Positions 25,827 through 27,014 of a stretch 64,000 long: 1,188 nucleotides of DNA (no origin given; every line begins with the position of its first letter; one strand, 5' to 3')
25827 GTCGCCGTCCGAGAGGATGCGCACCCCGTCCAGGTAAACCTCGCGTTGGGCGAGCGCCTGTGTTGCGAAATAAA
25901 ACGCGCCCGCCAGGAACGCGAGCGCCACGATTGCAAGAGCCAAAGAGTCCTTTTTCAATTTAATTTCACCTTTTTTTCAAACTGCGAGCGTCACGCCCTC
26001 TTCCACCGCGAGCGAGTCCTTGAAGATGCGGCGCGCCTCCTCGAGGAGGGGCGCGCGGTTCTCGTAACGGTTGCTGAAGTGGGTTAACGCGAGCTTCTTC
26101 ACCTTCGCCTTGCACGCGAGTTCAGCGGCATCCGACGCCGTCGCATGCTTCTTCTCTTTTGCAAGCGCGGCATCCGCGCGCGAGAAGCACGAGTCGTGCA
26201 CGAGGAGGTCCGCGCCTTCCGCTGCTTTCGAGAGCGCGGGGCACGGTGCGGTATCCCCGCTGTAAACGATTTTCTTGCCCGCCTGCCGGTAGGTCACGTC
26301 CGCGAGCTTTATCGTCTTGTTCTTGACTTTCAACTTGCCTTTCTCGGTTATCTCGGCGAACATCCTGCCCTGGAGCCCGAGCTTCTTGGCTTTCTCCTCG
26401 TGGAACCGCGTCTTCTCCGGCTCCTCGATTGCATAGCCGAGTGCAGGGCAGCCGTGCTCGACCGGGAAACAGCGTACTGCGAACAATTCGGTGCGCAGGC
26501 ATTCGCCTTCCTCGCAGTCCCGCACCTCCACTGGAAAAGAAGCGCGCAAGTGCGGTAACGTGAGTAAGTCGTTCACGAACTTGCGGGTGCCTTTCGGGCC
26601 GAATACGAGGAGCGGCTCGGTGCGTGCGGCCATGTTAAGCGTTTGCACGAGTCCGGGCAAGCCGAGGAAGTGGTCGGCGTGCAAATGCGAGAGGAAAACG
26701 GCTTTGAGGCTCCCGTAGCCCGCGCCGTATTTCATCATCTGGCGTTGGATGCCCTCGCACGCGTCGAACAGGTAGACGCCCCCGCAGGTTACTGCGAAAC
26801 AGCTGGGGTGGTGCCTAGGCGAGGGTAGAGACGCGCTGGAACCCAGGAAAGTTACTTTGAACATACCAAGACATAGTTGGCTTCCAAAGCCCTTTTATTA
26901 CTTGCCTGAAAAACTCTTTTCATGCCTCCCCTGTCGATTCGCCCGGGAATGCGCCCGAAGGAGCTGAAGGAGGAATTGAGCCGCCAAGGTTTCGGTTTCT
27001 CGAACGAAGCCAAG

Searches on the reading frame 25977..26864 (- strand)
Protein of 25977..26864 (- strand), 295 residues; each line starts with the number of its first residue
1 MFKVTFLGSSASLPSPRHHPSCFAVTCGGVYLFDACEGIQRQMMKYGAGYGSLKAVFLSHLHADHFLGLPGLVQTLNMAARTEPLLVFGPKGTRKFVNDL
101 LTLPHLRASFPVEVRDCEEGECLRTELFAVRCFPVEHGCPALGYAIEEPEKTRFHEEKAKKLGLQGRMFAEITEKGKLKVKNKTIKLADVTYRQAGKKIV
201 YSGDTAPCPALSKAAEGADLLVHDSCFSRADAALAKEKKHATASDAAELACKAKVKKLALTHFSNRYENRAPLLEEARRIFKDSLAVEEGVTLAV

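Call 3: search_protein_families(library=pfam, proteins=[window:25977-26864:-], max_evalue=0.01)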
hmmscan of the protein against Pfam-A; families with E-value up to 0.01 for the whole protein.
window:25977-26864:- (295 aa): 3 families
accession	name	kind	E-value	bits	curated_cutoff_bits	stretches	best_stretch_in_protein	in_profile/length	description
PF12706.13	Lactamase_B_2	-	6.8e-22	78.5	27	2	32-155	4-139/200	Beta-lactamase superfamily domain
PF00753.33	Lactamase_B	-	1.3e-08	35.4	22.7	1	21-126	7-123/196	Metallo-beta-lactamase superfamily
PF13691.12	Lactamase_B_4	-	4.1e-05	23.6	27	1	31-64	24-59/63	tRNase Z endonuclease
